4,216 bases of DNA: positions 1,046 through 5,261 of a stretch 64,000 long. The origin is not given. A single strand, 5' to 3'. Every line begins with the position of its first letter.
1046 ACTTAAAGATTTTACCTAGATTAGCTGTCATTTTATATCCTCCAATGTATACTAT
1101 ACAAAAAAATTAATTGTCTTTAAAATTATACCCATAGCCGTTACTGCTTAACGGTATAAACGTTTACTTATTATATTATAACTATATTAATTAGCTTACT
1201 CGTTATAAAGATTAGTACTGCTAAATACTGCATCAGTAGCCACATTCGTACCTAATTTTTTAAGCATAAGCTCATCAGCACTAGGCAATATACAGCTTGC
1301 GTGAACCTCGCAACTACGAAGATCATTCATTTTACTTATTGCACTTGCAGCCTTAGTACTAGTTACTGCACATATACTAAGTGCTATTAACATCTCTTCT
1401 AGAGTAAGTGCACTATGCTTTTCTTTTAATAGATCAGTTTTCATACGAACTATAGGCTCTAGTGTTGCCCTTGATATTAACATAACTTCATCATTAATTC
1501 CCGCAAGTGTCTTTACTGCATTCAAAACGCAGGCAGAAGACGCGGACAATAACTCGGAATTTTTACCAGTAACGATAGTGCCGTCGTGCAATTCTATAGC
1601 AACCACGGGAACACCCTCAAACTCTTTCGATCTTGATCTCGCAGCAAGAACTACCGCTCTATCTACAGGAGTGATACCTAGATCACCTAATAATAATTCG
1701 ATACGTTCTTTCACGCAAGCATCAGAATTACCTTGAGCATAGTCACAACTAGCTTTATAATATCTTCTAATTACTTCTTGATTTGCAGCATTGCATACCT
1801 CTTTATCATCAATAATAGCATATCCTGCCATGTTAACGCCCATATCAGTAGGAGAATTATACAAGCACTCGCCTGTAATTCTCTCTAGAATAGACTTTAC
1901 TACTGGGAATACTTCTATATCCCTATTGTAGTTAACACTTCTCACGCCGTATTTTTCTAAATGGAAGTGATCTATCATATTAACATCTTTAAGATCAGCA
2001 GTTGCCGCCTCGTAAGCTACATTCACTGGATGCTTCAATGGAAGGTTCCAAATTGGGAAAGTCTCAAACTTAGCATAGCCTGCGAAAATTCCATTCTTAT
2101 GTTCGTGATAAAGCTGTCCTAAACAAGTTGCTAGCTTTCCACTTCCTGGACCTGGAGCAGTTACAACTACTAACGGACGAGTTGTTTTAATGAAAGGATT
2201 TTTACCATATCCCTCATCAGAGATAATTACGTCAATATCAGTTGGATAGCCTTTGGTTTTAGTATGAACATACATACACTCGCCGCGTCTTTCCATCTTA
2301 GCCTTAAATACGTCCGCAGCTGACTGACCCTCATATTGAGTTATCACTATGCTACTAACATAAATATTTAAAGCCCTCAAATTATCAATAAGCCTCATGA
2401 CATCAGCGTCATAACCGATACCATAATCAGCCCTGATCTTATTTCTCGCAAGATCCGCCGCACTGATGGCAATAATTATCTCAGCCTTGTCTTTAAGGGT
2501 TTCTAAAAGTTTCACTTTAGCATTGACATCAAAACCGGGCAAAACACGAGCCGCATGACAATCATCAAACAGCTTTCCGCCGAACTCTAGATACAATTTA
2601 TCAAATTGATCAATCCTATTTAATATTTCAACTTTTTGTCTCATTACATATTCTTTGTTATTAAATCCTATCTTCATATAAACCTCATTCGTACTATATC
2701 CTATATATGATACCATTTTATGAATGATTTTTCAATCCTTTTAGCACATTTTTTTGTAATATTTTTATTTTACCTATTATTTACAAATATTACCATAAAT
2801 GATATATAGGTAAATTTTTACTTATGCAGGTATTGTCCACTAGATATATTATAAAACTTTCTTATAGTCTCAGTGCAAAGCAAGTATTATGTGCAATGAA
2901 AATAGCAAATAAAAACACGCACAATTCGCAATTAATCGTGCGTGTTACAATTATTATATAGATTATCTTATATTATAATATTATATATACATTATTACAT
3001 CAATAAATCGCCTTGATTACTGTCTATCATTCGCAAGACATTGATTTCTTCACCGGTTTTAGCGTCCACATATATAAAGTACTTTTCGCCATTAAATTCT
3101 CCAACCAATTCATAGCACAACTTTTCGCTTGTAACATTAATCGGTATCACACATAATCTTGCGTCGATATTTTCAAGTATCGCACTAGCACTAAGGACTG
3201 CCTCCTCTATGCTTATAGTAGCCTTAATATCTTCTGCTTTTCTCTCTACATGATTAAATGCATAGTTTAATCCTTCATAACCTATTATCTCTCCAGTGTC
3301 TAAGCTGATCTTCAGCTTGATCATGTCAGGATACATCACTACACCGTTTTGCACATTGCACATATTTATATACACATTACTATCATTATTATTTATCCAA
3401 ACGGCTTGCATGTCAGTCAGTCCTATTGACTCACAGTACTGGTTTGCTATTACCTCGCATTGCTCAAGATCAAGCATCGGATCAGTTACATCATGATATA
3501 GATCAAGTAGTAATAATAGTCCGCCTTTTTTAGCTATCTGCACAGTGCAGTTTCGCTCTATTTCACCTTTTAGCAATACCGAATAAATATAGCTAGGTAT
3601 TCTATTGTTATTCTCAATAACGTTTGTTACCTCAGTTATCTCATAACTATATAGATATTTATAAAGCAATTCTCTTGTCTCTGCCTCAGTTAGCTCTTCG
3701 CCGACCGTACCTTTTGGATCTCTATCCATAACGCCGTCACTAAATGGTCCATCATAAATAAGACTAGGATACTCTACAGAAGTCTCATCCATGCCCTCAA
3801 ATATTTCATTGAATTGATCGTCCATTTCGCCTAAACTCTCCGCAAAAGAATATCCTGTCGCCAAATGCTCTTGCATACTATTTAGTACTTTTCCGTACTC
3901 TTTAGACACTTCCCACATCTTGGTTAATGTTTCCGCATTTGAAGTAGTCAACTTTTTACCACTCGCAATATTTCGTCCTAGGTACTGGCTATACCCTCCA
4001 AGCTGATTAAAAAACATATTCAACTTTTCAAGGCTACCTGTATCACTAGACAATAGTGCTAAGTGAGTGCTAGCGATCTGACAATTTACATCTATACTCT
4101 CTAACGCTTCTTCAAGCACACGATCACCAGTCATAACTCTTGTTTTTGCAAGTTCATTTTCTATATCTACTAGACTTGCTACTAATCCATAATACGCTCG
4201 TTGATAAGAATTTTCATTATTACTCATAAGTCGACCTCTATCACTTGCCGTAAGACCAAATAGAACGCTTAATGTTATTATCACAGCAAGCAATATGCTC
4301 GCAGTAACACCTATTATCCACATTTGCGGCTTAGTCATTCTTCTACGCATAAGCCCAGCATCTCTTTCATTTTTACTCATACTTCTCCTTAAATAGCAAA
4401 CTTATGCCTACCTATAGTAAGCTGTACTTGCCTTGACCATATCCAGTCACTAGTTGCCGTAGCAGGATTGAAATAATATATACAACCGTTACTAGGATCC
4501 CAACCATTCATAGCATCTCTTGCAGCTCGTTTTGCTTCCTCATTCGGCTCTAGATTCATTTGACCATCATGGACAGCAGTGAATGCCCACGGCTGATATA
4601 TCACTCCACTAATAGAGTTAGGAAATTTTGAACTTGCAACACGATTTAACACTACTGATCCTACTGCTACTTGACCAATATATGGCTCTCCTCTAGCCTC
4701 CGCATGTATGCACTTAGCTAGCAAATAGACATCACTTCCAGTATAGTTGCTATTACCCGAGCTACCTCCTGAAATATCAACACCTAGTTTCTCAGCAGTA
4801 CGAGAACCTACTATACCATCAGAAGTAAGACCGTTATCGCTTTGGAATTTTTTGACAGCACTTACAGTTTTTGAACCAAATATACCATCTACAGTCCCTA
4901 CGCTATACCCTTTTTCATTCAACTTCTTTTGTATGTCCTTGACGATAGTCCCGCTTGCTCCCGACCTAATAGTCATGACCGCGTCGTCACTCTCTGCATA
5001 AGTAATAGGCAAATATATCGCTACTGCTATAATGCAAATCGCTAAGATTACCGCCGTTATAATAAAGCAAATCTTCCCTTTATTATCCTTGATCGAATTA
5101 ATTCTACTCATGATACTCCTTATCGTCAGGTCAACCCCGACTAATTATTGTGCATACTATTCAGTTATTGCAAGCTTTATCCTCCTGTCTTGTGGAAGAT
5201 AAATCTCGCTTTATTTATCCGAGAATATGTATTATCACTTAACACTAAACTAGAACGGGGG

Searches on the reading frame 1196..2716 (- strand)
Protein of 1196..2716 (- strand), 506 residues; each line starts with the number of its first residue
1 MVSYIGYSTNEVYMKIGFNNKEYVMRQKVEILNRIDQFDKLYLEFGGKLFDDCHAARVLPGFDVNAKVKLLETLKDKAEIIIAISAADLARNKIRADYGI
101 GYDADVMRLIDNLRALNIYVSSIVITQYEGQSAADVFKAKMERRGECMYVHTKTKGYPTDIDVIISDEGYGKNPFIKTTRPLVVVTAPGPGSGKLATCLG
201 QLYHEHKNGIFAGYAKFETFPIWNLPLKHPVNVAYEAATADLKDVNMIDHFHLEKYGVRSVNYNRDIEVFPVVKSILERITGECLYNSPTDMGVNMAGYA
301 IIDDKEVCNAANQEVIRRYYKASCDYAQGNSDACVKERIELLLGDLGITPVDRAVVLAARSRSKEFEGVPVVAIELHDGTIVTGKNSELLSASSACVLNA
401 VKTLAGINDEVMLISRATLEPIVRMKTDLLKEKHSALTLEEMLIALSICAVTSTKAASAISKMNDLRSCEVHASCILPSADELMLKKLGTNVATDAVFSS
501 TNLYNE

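Call 76: search_protein_families(library=pfam, proteins=[window:1196-2716:-], max_evalue=0.000001)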
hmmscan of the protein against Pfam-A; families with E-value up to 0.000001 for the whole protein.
window:1196-2716:- (506 aa): 2 families
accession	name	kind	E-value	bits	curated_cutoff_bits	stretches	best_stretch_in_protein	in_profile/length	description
PF08903.17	DUF1846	-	2.4e-164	546.4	27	1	16-345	1-331/333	Domain of unknown function DUF1846, N-terminal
PF20921.3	DUF1846_C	-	1.3e-52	178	27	1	352-504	2-153/153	Domain of unknown function DUF1846, C-terminal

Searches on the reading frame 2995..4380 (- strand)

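Call 76: search_protein_families(library=pfam, proteins=[window:2995-4380:-], max_evalue=0.000001)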
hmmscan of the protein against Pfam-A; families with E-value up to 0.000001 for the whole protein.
window:2995-4380:- (461 aa): 2 families
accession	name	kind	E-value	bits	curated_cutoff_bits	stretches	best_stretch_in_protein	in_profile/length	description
PF14620.12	YPEB_PepSY1-2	-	3.9e-40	138.5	31.7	1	192-382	3-194/195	YpeB sporulation, PepSY1 and PepSY2 domains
PF20769.2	YPEB_N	-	2.6e-17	63.4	27.3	1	51-176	5-130/136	YpeB N-terminal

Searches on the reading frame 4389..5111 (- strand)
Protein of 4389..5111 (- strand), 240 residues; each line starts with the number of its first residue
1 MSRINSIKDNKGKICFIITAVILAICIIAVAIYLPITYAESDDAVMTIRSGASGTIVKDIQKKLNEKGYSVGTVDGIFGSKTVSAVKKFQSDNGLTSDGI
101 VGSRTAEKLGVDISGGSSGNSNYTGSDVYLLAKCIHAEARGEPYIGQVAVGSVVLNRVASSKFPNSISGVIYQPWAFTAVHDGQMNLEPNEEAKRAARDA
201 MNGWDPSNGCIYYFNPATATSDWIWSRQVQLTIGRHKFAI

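Call 76: search_protein_families(library=pfam, proteins=[window:4389-5111:-], max_evalue=0.000001)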
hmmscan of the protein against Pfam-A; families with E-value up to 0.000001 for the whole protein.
window:4389-5111:- (240 aa): 2 families
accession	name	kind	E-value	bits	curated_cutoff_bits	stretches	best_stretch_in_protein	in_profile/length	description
PF07486.17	Hydrolase_2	-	6.9e-36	123.3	27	1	141-239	1-100/100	Cell Wall Hydrolase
PF01471.23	PG_binding_1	-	1.2e-19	70.7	23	1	54-109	2-57/57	Putative peptidoglycan binding domain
